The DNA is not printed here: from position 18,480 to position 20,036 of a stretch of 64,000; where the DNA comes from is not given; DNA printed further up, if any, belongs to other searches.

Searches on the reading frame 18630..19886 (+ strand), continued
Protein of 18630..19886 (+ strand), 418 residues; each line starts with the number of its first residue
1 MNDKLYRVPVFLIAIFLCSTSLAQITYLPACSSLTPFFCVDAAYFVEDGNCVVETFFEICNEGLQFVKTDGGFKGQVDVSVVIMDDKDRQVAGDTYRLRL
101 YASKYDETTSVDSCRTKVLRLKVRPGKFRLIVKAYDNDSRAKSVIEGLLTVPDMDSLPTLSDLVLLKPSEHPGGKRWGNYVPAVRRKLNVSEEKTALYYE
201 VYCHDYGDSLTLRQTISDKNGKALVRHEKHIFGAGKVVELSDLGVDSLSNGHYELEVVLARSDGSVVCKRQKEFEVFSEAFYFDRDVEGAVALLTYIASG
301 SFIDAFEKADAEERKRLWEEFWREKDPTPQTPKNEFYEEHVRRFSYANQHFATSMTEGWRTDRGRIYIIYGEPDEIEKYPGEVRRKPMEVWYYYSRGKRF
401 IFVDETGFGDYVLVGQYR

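Call 28: find_related_loci(query=A1, collection=genome_contigs, flank=8000)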
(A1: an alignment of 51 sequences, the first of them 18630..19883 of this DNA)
Query A1 (418 aa) in genome_contigs; peptide patterns used: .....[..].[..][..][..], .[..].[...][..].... (x = any residue, [..] = any of these).
599 stretches matched a pattern (row limit reached: there are more); 591 encode a relative of the query (tblastn E <= 1e-3); the best 80 are kept; 80 distinct loci.
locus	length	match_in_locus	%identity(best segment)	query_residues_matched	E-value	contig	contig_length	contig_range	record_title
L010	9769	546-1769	35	8-411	1e-66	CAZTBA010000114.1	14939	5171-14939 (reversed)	MAG TPA_asm: uncultured bacterium isolate SRP323688_co1_241 genome assembly, contig: NODE_6345_length_14939_cov_6.099839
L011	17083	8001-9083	33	53-414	1e-56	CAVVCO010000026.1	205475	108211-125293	MAG: uncultured Ignavibacteriales bacterium isolate MFD02416.bin.1.346 genome assembly, contig: contig_67488, whole geno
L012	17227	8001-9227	30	12-413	1e-54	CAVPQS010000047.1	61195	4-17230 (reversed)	MAG: uncultured bacterium isolate MFD10097.bin.1.9 genome assembly, contig: contig_21263, whole genome shotgun sequence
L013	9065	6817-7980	31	38-413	2e-54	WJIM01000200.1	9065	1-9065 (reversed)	MAG: Candidatus Zixiibacteriota bacterium isolate Bin_249 k141_1476833, whole genome shotgun sequence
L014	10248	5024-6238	29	11-414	7e-53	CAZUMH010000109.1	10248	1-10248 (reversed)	MAG TPA_asm: uncultured bacterium isolate binchicken_co129_740 genome assembly, contig: NODE_20850_length_10248_cov_6.61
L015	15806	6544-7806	30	8-417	2e-51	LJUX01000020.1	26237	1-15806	MAG: candidate division Zixibacteria bacterium SM23_73_3 WORSMTZ_2654, whole genome shotgun sequence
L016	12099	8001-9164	32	27-414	9e-52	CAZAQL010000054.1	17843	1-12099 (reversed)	MAG TPA_asm: uncultured bacterium isolate SRP332253_co2_145 genome assembly, contig: NODE_2972_length_17843_cov_4.702946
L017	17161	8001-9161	29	36-413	3e-51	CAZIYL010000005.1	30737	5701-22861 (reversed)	MAG TPA_asm: uncultured Deferribacteres bacterium isolate binchicken_co164_28 genome assembly, contig: NODE_145_length_3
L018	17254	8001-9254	29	12-413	9e-51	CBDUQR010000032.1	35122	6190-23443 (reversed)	MAG TPA_asm: uncultured bacterium isolate SRR21487743_binner23_Refined_16 genome assembly, contig: ERZ25748485.173, whol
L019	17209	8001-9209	28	10-413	5e-50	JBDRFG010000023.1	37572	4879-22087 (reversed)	MAG: Candidatus Eisenbacteria bacterium isolate MEGAHIT-group-1.358 k141_10652548, whole genome shotgun sequence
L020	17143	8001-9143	31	36-415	6e-50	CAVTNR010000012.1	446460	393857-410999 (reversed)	MAG: uncultured bacterium isolate MFD04716.bin.3.7 genome assembly, contig: contig_29921, whole genome shotgun sequence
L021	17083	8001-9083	31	53-414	1e-49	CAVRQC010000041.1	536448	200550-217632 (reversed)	MAG: uncultured Ignavibacteriales bacterium isolate MFD02923.bin.1.144 genome assembly, contig: contig_9716, whole genom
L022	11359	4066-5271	29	11-413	3e-49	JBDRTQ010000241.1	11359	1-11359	MAG: Candidatus Eisenbacteria bacterium isolate MEGAHIT-group-3.92 k141_727576, whole genome shotgun sequence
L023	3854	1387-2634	29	10-413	3e-49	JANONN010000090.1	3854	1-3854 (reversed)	MAG: Ignavibacteriales bacterium isolate VAR_43_metabat_382 VAR_43_k141_4509154, whole genome shotgun sequence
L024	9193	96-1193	31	49-415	4e-49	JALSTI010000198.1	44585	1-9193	MAG: Melioribacteraceae bacterium isolate 356-308_metabat2_scaf2bin.093 356-308_scaffold_425_c1, whole genome shotgun se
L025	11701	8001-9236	29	15-415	4e-48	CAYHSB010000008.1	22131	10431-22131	MAG TPA_asm: uncultured Chitinophagales bacterium isolate ERP119705_co14_545 genome assembly, contig: NODE_2161_length_2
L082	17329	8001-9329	25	14-414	1e-34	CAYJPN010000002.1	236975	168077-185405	MAG TPA_asm: uncultured Ignavibacteriaceae bacterium isolate ERP124720_co1_209 genome assembly, contig: NODE_58_length_2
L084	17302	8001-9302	26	12-414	4e-34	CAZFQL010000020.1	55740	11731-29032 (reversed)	MAG TPA_asm: uncultured Chlorobiaceae bacterium isolate SRP302447_co3_354 genome assembly, contig: NODE_1540_length_5574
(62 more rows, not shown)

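Call 29: fold_search(model_id=the predicted structure, library=pdb)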
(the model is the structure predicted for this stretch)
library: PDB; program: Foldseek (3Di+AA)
matches with E <= 10: 1506; with E <= 0.001: 162
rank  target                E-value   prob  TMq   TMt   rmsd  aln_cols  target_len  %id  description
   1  1ggt_B                5.6e-08  1.00  0.19  0.12  15.1       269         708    8  THREE-DIMENSIONAL STRUCTURE OF A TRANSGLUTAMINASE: HUMAN BLOOD COAGULATION FACTOR XIII (released 1995-07-31)
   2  4kty_B                1.7e-07  1.00  0.19  0.12  19.1       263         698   10  Fibrin-stabilizing factor with a bound ligand (released 2013-12-04)
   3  5mhl_B                2.4e-07  1.00  0.19  0.13  18.4       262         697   10  FXIIIa in complex with the inhibitor Mi0621 (released 2017-12-20)
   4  1ex0_B                2.4e-07  1.00  0.19  0.12  16.4       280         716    8  HUMAN FACTOR XIII, MUTANT W279F ZYMOGEN (released 2003-12-23)
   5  5mhn_B                2.5e-07  1.00  0.19  0.12  18.9       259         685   11  FXIIIa in complex with the inhibitor ZED2360 (released 2017-12-20)
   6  1f13_A                2.8e-07  1.00  0.18  0.11  16.1       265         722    9  RECOMBINANT HUMAN CELLULAR COAGULATION FACTOR XIII (released 1998-08-12)
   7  5mhm_B                2.8e-07  1.00  0.19  0.13  17.6       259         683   10  FXIIIa in complex with the inhibitor ZED1630 (released 2017-12-20)
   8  4kty_A                3.9e-07  1.00  0.19  0.13  18.2       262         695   10  Fibrin-stabilizing factor with a bound ligand (released 2013-12-04)
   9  1evu_B                4.6e-07  1.00  0.19  0.12  15.8       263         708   10  HUMAN FACTOR XIII WITH CALCIUM BOUND IN THE ION SITE (released 2000-05-10)
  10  1f13_B                5.1e-07  1.00  0.19  0.12  16.0       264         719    9  RECOMBINANT HUMAN CELLULAR COAGULATION FACTOR XIII (released 1998-08-12)
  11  5mhm_A                6.0e-07  1.00  0.19  0.13  18.2       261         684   10  FXIIIa in complex with the inhibitor ZED1630 (released 2017-12-20)
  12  1ggu_B                7.4e-07  1.00  0.19  0.12  15.1       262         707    8  HUMAN FACTOR XIII WITH CALCIUM BOUND IN THE ION SITE (released 1999-09-16)
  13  1ggy_A                8.3e-07  1.00  0.19  0.12  15.1       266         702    9  HUMAN FACTOR XIII WITH YTTERBIUM BOUND IN THE ION SITE (released 1999-02-16)
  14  5mhl_A                9.2e-07  1.00  0.19  0.12  18.6       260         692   10  FXIIIa in complex with the inhibitor Mi0621 (released 2017-12-20)
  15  1ggy_B                9.8e-07  1.00  0.18  0.11  15.1       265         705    9  HUMAN FACTOR XIII WITH YTTERBIUM BOUND IN THE ION SITE (released 1999-02-16)
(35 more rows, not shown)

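Call 38: search_protein_families(library=pfam, alignment_id=A3, max_evalue=0.00001)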
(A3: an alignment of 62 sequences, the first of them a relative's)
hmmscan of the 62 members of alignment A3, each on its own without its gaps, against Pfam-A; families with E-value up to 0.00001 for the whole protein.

A. member 1, L010:7-357:+ (117 aa): 0 families

B. families by the number of members that match (of 62 scanned): 36 families (the first 25 are shown)
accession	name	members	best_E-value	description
PF00919.26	UPF0004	34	3.8e-29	Uncharacterized protein family UPF0004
PF04055.27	Radical_SAM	34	2.9e-27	Radical SAM superfamily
PF18693.7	TRAM_2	34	2.2e-22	TRAM domain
PF12704.14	MacB_PCD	7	1.9e-46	MacB-like periplasmic core domain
PF02687.27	FtsX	7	6.4e-25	FtsX-like permease C-terminal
PF07494.17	Reg_prop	2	1.1e-09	Two component regulator propeller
PF21544.3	PorZ_N_b_propeller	2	7.1e-09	TSS9, PorZ, N-terminal beta-propeller domain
PF00365.25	PFK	1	2.3e-101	Phosphofructokinase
PF00448.28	SRP54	1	1.8e-74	SRP54-type protein, GTPase domain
PF02574.22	S-methyl_trans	1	1e-72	Homocysteine S-methyltransferase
PF13336.12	AcetylCoA_hyd_C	1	1.4e-63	Acetyl-CoA hydrolase/transferase C-terminal domain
PF01894.22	UPF0047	1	3e-40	Uncharacterised protein family UPF0047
PF02219.23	MTHFR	1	7.1e-40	Methylenetetrahydrofolate reductase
PF13365.12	Trypsin_2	1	5e-38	Trypsin-like peptidase domain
PF02754.22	CCG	1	3.7e-35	Cysteine-rich domain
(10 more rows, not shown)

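Call 39: search_protein_families(library=pfam, alignment_id=A4, max_evalue=0.00001)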
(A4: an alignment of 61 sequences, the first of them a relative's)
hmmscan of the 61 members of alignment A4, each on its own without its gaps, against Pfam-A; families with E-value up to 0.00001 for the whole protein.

A. member 1, L011:9187-10146:+ (320 aa): 1 family
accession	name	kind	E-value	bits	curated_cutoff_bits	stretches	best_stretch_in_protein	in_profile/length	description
PF00294.29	PfkB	-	7.7e-35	121.1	25.8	1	22-291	22-297/302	pfkB family carbohydrate kinase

B. families by the number of members that match (of 61 scanned): 49 families (the first 25 are shown)
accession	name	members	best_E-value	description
PF07244.20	POTRA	14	2.3e-39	Surface antigen variable number repeat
PF01103.29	Omp85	14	1.1e-22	Omp85 superfamily domain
PF00294.29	PfkB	10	9.1e-39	pfkB family carbohydrate kinase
PF02016.21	Peptidase_S66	4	1.9e-44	LD-carboxypeptidase N-terminal domain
PF17676.7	Peptidase_S66C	4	5.8e-37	LD-carboxypeptidase C-terminal domain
PF01882.25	DUF58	3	5.5e-43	Protein of unknown function DUF58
PF08479.16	POTRA_2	3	5e-08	POTRA domain, ShlB-type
PF00180.25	Iso_dh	2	1.2e-61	Isocitrate/isopropylmalate dehydrogenase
PF03279.18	Lip_A_acyltrans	2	3.6e-49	Bacterial lipid A biosynthesis acyltransferase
PF00005.33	ABC_tran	2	3.6e-31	ABC transporter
PF22544.2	HYDIN_VesB_CFA65-like_Ig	2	4.2e-17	HYDIN/CFA65/VesB-like, Ig-like domain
PF13263.12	PHP_C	2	4.7e-15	PHP-associated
PF08478.15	POTRA_1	2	1.2e-12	POTRA domain, FtsQ-type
PF02811.25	PHP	2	2.7e-12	PHP domain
PF13505.12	OMP_b-brl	2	1.6e-07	Outer membrane protein beta-barrel domain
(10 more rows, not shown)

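Call 51: list_cluster_members(proteins=[P0001, P0121, P0228])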
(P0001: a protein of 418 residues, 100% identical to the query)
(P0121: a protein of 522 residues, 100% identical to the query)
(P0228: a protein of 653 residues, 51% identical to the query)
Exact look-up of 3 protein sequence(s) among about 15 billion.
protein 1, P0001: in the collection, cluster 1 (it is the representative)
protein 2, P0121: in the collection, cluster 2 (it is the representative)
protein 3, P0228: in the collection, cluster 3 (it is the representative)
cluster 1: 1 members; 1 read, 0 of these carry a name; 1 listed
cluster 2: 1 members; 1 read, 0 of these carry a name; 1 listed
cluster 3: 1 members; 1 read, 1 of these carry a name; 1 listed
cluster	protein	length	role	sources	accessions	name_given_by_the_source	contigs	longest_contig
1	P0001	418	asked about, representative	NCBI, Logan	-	-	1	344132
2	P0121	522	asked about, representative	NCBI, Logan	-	-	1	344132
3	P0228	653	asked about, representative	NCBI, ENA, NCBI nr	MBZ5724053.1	MAG: GWxTD domain-containing protein [Acidobacteriia bacterium] | GWxTD domain-containing protein [Terriglobia bacterium]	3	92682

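Call 53: search_protein_families(library=pfam, proteins=[L082:9499-10365:+, L082:10335-11390:+, L082:11400-12020:+, L082:12030-13949:+, L082:3623-6862:+, L084:7554-7964:+], max_evalue=0.01)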
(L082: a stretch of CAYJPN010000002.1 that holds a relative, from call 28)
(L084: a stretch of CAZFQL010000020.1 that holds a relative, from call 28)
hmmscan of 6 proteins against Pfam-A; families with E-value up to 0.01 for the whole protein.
L082:9499-10365:+ (289 aa): 1 family
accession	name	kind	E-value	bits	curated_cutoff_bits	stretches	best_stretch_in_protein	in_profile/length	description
PF03279.18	Lip_A_acyltrans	-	1.1e-41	143.4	22.3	1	9-288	18-294/295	Bacterial lipid A biosynthesis acyltransferase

L082:10335-11390:+ (352 aa): 1 family
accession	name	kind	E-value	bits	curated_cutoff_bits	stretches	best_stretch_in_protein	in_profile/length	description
PF01075.23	Glyco_transf_9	-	1.2e-35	123.5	22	1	84-318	2-236/247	Glycosyltransferase family 9 (heptosyltransferase)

L082:11400-12020:+ (207 aa): 1 family
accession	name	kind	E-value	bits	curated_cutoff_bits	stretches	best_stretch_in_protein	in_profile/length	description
PF01300.24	Sua5_yciO_yrdC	-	2.7e-39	134.9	25.1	1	22-194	3-178/178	Telomere recombination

L082:12030-13949:+ (640 aa): 17 families
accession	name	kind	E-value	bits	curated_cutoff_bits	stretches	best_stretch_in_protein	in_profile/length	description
PF00515.34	TPR_1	-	3.3e-22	77.8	27.8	4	554-585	3-34/34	Tetratricopeptide repeat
PF07719.23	TPR_2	-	8.7e-19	66.5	27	1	554-584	3-33/34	Tetratricopeptide repeat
PF13424.12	TPR_12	-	8.6e-14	51.9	30.1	2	524-581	9-74/77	Tetratricopeptide repeat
PF13231.12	PMT_2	-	8.9e-14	52.4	26.1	1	94-255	4-158/160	Dolichyl-phosphate-mannose-protein mannosyltransferase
PF13181.12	TPR_8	-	1.2e-13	50.4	25.7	1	554-584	3-33/34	Tetratricopeptide repeat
PF13414.12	TPR_11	-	6.1e-13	48.7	26.8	2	561-599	3-41/42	TPR repeat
PF13431.12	TPR_17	-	9.2e-12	44.7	24.4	2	540-572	1-33/34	Tetratricopeptide repeat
PF13432.12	TPR_16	-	5.9e-11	43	32.7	2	559-614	4-59/65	Tetratricopeptide repeat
PF13374.12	TPR_10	-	2.2e-08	34.3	27.5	0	587-611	3-27/42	Tetratricopeptide repeat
PF23914.1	TPR_CcmH_CycH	-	4.4e-08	33.5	42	1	519-620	51-155/158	Cytochrome c-type biogenesis protein H TPR domain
PF14559.12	TPR_19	-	3.4e-06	27.7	25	1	566-614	5-53/68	Tetratricopeptide repeat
PF13428.12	TPR_14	-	2e-05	25.2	23.5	0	557-594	6-43/44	Tetratricopeptide repeat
PF13174.12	TPR_6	-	0.00021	22.2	26.3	0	554-583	2-31/33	Tetratricopeptide repeat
PF13371.12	TPR_9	-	0.00021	21.7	35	1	560-617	3-57/73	Tetratricopeptide repeat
PF13176.12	TPR_7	-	0.00043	20.6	27.9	0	555-582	2-29/36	Tetratricopeptide repeat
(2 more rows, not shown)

L082:3623-6862:+ (1080 aa): 1 family
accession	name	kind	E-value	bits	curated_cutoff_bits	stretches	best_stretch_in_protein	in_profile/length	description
PF12389.13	Peptidase_M73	-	0.00025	21.4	22.5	1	197-274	29-102/196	Camelysin metallo-endopeptidase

L084:7554-7964:+ (137 aa): 1 family
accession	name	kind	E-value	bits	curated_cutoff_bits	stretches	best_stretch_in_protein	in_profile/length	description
PF01894.22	UPF0047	-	3e-40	137.5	27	1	20-133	1-116/117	Uncharacterised protein family UPF0047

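Call 59: search_protein_representatives(alignment_id=A1)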
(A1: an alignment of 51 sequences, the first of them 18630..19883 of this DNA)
Query: 51 sequences, 419 profile positions. Proteins with E-value up to 0.001 (for the whole library): 16248; up to 1e-10: 10564; up to 1e-30: 3833. The best 150 are listed.
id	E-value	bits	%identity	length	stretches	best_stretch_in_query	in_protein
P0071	3.2e-160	550.4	-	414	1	6-418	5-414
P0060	1.4e-156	538.4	-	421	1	8-416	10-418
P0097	4.1e-135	467.7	-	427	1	12-417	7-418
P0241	1.4e-125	436.3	-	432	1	10-417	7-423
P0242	4.2e-125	434.7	-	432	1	7-418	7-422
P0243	1.5e-120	419.7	-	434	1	2-417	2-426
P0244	1.7e-120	419.5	-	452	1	8-416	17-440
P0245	8.1e-119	414.0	-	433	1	7-417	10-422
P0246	1.1e-118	413.5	-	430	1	1-417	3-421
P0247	1.2e-118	413.5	-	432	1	10-417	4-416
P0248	3.7e-118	411.8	-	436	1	1-417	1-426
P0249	7.8e-117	407.4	-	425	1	2-417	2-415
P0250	2.1e-116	406.0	-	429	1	12-417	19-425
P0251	6.5e-116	404.4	-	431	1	1-418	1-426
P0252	1.1e-115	403.7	-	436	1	9-417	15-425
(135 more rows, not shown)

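Call 68: search_protein_families(library=ncbifam, proteins=[L011:6532-7848:+, L025:9326-11152:+, L011:10136-11899:+], max_evalue=0.00001)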
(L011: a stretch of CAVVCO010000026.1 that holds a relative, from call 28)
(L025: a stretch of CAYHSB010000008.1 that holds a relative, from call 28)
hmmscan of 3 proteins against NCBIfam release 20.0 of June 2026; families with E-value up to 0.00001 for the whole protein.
L011:6532-7848:+ (439 aa): 10 families
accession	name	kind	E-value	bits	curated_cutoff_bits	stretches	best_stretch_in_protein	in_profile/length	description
TIGR01125.1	TIGR01125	equivalog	3.5e-148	494.3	356.95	1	8-429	1-432/432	30S ribosomal protein S12 methylthiotransferase RimO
TIGR00089.1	TIGR00089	subfamily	6.5e-123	410.7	251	1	8-429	1-429/429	MiaB/RimO family radical SAM methylthiotransferase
TIGR01579.1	MiaB-like-C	equivalog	6.2e-78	262.9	357.05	1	12-383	2-385/416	tRNA (N(6)-L-threonylcarbamoyladenosine(37)-C(2))-methylthiotransferase MtaB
TIGR01574.1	miaB-methiolase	equivalog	4.2e-77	260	355.3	1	11-432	4-437/437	tRNA (N6-isopentenyl adenosine(37)-C2)-methylthiotransferase MiaB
NF010916.0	PRK14336.1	equivalog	3.3e-68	230.3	606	1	10-433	5-414/418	tRNA (N6-isopentenyl adenosine(37)-C2)-methylthiotransferase MiaB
TIGR01578.1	MiaB-like-B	hypoth_equivalog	7.9e-65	219.3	314.7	1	8-432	1-421/421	tRNA (N(6)-L-threonylcarbamoyladenosine(37)-C(2))-methylthiotransferase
TIGR04014.1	B12_SAM_MJ_0865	equivalog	2.2e-17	63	360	1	138-346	160-363/434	methyl-coenzyme M reductase glutamine C-methyltransferase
TIGR04013.1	B12_SAM_MJ_1487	hypoth_equivalog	6.2e-13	48.3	251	1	138-316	151-333/382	TIGR04013 family B12-binding domain/radical SAM domain-containing protein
TIGR04479.1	bcpD_PhpK_rSAM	subfamily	3.8e-10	38.7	600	1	135-319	238-412/504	PhpK family radical SAM P-methyltransferase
NF038361.1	rSAM_Sden_1168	equivalog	2.6e-08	32.9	575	1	141-384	285-515/560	Sden_1168 family B12-binding radical SAM P-methyltransferase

L025:9326-11152:+ (609 aa): 7 families
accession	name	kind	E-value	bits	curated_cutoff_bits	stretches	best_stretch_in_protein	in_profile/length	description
TIGR03303.1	OM_YaeT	equivalog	1.3e-57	195.7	297.15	1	47-589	148-719/741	outer membrane protein assembly factor BamA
NF008287.0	PRK11067.1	subfamily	7.4e-26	90.7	1181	1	49-359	175-486/802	outer membrane protein assembly factor BamA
NF058613.1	OMPAssmBamADein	equivalog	8.7e-17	60.3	1050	1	116-351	316-543/857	outer membrane protein assembly factor BamA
NF047779.1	Omp85_fam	subfamily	1.1e-12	48.2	200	1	502-591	315-409/423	Omp85 family outer membrane protein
NF052279.1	lipo_TamL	exception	2.8e-08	32.7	400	0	219-333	263-377/747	translocation and assembly module lipoprotein TamL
TIGR00992.1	3a0901s03IAP75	subfamily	9.7e-08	30.7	1163.25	1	204-351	256-421/718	IAP75 family chloroplast envelope protein translocase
NF047950.2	ATportTamA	equivalog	7.3e-07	28.1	625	0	52-298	17-267/569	autotransporter assembly complex protein TamA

L011:10136-11899:+ (588 aa): 7 families
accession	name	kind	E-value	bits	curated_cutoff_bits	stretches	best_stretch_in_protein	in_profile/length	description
TIGR03303.1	OM_YaeT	equivalog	4.8e-53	180.6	297.15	1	21-568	149-719/741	outer membrane protein assembly factor BamA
NF008287.0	PRK11067.1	subfamily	9.6e-23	80.4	1181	1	14-339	168-490/802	outer membrane protein assembly factor BamA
NF047779.1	Omp85_fam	subfamily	2.5e-13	50.3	200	1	382-557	214-395/423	Omp85 family outer membrane protein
NF047950.2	ATportTamA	equivalog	9.7e-12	44.2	625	1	56-274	50-267/569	autotransporter assembly complex protein TamA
NF052279.1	lipo_TamL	exception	3.3e-10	39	400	1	63-190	104-230/747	translocation and assembly module lipoprotein TamL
TIGR00992.1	3a0901s03IAP75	subfamily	2.2e-08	32.9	1163.25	0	123-341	208-439/718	IAP75 family chloroplast envelope protein translocase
NF058613.1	OMPAssmBamADein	equivalog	1e-07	30.3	1050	0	459-566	721-830/857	outer membrane protein assembly factor BamA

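Call 78: search_protein_families(library=pfam, proteins=[L010:3481-5253:+], max_evalue=0.0001)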
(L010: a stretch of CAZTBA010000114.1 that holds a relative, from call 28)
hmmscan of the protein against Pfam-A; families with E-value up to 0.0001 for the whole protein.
L010:3481-5253:+ (591 aa): 3 families
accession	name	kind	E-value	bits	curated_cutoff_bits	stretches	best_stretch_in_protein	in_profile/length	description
PF01436.27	NHL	-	5e-11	42.5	20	0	216-243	1-28/28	NHL repeat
PF17170.10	DUF5128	-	4.9e-06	26.4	22.9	0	226-267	52-93/321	6-bladed beta-propeller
PF13449.12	Phytase-like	-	4.4e-05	24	27.6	0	50-91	73-114/284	Esterase-like activity of phytase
